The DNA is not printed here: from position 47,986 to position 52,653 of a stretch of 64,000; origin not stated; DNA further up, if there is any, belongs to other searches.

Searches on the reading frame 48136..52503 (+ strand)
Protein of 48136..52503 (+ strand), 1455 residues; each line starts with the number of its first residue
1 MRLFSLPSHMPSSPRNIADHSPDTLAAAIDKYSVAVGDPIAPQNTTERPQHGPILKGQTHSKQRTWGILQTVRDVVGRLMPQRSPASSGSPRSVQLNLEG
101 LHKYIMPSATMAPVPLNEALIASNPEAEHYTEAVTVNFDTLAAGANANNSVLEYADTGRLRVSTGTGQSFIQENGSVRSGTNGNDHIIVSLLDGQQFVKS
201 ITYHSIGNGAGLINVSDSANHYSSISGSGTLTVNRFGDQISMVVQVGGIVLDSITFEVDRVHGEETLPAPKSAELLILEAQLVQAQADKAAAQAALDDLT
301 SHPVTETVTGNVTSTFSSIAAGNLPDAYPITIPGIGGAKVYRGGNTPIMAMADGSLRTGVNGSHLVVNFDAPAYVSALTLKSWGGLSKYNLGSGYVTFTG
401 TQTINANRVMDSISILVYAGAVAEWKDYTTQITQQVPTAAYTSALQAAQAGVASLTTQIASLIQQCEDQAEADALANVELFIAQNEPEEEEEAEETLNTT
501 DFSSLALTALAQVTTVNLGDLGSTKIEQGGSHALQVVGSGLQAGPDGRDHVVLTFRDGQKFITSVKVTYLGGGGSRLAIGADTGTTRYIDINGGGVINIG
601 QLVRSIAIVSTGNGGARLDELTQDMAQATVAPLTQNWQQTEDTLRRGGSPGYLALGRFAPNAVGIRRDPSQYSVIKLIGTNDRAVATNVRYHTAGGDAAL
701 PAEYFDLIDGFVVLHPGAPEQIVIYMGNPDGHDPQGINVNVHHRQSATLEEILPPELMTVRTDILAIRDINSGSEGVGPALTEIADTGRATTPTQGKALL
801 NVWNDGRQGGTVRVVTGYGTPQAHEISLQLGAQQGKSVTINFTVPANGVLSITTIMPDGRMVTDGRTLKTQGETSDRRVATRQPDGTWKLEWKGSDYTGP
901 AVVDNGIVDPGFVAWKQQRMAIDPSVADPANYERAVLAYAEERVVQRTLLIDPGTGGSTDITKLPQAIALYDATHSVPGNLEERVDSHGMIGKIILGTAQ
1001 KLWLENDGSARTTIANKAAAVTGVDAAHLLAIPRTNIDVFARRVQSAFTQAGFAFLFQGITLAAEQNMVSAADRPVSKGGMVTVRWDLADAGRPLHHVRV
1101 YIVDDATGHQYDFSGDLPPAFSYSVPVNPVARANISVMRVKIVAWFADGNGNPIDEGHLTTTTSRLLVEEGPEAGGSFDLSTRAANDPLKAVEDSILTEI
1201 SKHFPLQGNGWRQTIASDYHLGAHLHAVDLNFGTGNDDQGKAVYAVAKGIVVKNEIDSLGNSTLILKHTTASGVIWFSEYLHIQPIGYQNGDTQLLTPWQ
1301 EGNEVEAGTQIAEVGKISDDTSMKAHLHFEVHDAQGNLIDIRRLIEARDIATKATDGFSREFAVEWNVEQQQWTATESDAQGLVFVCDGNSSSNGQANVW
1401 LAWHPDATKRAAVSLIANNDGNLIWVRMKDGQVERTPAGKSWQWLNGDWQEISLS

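Call 21: search_protein_families(library=pfam, proteins=[window:48136-52503:+], max_evalue=1)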
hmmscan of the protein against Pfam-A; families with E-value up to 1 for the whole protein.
window:48136-52503:+ (1455 aa): 3 families
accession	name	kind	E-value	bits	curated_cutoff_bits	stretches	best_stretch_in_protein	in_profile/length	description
PF01551.29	Peptidase_M23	-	1.6e-09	38.2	28.7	1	1239-1337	12-92/96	Peptidase family M23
PF20543.3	CowN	-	0.17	12.9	27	1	395-479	9-90/94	N2-fixation sustaining protein CowN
PF13805.11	Pil1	-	0.23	11.4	27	1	269-315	161-207/265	Eisosome component PIL1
